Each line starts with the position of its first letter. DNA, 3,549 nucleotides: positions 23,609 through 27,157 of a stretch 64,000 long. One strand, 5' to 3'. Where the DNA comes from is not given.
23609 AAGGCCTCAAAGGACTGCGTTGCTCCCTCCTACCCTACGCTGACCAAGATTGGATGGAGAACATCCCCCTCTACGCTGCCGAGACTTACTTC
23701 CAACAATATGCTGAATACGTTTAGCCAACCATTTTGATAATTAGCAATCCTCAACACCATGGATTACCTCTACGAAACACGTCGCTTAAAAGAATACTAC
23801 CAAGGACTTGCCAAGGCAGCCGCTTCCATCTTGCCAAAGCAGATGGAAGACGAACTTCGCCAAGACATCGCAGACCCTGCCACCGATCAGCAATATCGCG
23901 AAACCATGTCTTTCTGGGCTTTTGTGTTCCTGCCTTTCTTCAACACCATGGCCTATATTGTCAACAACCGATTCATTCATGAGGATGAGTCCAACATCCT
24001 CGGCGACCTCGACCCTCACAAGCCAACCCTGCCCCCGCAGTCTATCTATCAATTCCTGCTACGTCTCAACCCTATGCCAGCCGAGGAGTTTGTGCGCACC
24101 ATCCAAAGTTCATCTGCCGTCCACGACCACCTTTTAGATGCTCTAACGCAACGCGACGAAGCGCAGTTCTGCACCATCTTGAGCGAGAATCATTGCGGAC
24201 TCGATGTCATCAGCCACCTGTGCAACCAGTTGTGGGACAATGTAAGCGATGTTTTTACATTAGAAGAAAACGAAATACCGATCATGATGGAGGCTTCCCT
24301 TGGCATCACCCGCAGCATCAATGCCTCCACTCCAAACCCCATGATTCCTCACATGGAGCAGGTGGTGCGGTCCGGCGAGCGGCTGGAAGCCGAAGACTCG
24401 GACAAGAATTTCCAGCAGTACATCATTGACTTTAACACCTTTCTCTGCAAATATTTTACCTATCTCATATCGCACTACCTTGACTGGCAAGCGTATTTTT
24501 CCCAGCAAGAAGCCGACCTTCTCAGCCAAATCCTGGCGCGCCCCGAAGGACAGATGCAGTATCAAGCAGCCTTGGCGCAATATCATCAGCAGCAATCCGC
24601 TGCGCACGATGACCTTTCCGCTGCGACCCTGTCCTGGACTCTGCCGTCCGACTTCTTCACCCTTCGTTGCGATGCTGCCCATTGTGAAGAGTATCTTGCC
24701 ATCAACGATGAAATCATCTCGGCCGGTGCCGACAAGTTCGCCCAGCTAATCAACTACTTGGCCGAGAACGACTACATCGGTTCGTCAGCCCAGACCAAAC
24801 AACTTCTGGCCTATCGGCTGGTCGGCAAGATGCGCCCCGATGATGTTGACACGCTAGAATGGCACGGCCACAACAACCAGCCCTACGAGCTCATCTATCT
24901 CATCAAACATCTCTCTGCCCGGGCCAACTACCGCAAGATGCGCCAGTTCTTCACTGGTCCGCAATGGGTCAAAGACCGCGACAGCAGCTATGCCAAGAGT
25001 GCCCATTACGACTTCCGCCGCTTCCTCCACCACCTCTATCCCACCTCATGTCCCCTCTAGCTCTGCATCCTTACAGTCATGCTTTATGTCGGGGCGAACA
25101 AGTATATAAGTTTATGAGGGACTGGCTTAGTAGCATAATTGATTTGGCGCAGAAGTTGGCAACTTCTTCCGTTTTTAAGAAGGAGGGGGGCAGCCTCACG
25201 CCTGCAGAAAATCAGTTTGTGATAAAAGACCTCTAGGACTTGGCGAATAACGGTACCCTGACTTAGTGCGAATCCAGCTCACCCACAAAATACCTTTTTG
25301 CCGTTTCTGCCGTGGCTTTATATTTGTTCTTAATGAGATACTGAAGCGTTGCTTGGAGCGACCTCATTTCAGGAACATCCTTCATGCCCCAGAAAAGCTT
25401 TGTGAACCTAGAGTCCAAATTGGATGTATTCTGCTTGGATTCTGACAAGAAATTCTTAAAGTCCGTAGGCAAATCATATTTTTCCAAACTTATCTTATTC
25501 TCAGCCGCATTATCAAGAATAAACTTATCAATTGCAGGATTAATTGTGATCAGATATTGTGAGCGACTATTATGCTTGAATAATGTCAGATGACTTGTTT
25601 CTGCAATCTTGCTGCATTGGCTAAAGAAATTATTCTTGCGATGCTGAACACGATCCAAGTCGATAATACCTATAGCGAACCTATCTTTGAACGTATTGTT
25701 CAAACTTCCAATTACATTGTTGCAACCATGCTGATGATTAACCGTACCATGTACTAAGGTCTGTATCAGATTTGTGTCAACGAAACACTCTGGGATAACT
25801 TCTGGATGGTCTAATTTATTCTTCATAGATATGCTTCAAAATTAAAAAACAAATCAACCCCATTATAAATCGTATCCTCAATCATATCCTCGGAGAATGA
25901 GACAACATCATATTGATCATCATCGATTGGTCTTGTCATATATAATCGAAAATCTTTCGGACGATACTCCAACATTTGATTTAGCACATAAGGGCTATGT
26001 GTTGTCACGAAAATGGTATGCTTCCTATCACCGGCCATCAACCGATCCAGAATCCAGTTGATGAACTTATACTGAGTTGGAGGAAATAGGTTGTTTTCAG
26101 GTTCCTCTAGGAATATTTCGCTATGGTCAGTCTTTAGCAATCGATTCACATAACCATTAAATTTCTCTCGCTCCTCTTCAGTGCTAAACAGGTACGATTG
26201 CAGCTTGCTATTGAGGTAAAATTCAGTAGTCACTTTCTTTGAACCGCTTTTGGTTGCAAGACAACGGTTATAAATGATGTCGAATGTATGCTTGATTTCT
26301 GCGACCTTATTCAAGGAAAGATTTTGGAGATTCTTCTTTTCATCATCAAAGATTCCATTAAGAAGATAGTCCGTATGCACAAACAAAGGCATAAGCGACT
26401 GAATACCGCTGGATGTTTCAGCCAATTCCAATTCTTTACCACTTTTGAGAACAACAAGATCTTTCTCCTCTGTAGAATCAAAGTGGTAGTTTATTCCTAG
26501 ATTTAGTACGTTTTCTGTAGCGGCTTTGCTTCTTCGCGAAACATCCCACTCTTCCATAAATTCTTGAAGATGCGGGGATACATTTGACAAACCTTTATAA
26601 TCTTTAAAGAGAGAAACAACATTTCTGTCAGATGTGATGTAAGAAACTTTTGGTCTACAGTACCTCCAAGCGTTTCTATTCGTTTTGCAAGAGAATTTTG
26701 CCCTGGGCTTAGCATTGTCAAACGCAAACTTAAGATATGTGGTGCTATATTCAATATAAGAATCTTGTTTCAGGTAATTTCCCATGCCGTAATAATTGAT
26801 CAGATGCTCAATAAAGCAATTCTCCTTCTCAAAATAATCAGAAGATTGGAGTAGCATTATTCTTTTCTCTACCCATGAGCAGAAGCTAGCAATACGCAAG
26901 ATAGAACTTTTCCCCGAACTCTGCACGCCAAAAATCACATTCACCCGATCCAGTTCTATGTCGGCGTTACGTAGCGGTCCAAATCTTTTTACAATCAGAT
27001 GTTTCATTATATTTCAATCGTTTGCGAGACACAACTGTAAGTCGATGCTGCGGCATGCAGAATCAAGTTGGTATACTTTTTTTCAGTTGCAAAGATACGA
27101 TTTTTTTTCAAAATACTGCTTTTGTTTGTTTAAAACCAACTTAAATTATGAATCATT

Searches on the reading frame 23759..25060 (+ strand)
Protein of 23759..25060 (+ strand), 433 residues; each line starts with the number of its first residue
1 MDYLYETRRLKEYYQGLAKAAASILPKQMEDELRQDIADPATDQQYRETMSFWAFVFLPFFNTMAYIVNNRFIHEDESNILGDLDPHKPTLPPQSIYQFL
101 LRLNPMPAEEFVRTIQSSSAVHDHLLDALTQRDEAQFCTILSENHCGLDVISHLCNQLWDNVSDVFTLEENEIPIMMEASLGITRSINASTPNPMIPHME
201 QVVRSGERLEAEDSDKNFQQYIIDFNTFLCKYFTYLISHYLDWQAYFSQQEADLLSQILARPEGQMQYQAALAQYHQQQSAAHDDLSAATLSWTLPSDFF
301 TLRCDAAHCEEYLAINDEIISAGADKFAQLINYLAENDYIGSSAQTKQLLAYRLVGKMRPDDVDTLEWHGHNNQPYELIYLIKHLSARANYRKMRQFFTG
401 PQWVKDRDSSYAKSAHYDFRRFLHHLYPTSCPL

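Call 27: search_protein_families(library=pfam, proteins=[window:23759-25060:+], max_evalue=0.01)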
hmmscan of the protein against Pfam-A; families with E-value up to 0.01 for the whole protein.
window:23759-25060:+ (433 aa): 0 families

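Call 120: search_solved_structures(query=window:23759-25060:+, max_evalue=0.01)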
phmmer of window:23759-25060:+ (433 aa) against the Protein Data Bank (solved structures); distinct sequences matched with E-value up to 0.01: 0.

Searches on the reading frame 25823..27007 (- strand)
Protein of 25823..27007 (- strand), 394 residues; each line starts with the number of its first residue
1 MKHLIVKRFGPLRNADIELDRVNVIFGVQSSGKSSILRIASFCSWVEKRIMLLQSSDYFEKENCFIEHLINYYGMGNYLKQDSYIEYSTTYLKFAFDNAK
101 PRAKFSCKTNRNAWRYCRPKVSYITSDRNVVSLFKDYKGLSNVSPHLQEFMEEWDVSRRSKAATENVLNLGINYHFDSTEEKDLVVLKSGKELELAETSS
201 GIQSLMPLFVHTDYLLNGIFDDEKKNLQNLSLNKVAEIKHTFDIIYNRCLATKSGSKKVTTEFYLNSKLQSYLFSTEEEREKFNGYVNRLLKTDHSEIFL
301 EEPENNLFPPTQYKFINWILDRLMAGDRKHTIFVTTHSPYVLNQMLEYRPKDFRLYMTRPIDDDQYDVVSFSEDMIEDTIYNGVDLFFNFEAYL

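Call 26: search_protein_families(library=padloc, proteins=[window:25823-27007:-], max_evalue=0.01)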
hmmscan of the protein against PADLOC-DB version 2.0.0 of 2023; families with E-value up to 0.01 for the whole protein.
window:25823-27007:- (394 aa): 80 families (the best 25 are shown)
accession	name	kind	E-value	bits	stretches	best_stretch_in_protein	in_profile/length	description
PDLC04562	PDC-M29A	-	2.6e-52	176.4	1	1-345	1-321/410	-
PDLC02979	AriA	-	1.3e-15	56.1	2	298-341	331-372/373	-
PDLC04710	PDC-M56A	-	8.9e-14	49.3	2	1-94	1-95/382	-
PDLC02980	AriA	-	3.2e-13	48.3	2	298-343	262-304/304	-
PDLC00303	PtuA1|PtuA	-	2.6e-11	41.2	1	294-345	236-285/386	AAA ATPase domain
PDLC03878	NsnB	-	4.6e-11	41.1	2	2-130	3-123/345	-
PDLC00081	GajA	-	8.5e-11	39.2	2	1-62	3-64/574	AAA ATPase domain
PDLC04214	HEC-02A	-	6.3e-10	36.9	1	288-382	232-323/338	-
PDLC04541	PDC-M25A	-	1.8e-09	35.2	2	2-45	3-46/380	-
PDLC02915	ATPase-Toprim_I-B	-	2.8e-09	34.3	1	295-357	256-313/623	-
PDLC04148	HEC-03B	-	3.9e-09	34.1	1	2-38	3-39/458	-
PDLC04179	HEC-01A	-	6.4e-09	33.4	2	293-344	358-407/459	-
PDLC04182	HEC-01A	-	9.7e-09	32.7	1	297-345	308-354/406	-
PDLC04213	HEC-02A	-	1.5e-08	32.6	2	288-351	226-284/337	-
PDLC00102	GajA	-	3.1e-08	30.5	1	295-345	288-334/532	AAA ATPase domain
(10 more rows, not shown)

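Call 27: search_protein_families(library=pfam, proteins=[window:25823-27007:-], max_evalue=0.01)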
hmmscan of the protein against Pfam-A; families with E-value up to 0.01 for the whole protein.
window:25823-27007:- (394 aa): 3 families
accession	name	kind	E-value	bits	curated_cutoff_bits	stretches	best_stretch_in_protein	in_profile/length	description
PF13175.12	AAA_15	-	1e-14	55.4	32.1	2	298-341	332-373/374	AAA ATPase domain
PF13304.12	AAA_21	-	2.9e-12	47.7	27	2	298-343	262-304/304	AAA domain, putative AbiEii toxin, Type IV TA system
PF13476.12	AAA_23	-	0.00059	21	27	1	4-121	2-87/201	AAA domain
